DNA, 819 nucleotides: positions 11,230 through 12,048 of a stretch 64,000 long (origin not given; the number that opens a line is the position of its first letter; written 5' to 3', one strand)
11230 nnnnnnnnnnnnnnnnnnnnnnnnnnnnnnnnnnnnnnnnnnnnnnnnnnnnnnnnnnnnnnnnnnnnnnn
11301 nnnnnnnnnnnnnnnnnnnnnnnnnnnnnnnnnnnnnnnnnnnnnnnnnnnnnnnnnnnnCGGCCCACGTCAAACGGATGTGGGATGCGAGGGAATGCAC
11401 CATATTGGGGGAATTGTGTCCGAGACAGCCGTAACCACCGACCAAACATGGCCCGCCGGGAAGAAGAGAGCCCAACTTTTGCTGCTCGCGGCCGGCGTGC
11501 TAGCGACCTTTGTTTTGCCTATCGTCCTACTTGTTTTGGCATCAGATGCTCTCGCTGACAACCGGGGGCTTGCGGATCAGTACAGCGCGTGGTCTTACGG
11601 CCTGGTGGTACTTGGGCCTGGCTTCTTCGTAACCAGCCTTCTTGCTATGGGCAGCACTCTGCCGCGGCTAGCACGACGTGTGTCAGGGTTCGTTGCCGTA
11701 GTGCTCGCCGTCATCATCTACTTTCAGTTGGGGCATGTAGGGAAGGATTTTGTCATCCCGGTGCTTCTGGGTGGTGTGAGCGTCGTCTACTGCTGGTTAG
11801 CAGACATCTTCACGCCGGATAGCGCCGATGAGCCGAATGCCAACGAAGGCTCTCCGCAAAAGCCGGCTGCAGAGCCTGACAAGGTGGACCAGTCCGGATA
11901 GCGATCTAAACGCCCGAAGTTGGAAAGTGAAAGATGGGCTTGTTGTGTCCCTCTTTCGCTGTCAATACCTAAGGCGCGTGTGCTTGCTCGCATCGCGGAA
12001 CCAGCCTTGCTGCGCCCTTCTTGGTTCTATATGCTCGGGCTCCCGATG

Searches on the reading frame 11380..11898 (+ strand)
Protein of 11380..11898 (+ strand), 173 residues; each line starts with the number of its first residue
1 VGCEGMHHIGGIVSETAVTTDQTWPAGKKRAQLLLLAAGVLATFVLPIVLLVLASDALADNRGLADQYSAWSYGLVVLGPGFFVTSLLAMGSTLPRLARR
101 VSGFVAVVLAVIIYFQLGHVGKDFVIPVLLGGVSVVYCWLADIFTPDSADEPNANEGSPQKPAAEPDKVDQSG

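Call 9: search_protein_families(library=pfam, proteins=[window:11380-11898:+], max_evalue=0.01)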
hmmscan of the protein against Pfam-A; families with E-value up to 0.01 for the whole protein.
window:11380-11898:+ (173 aa): 1 family
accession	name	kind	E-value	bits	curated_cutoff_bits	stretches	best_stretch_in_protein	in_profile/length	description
PF23922.1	DUF7261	-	0.00043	21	27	1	28-62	2-36/169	Family of unknown function (DUF7261)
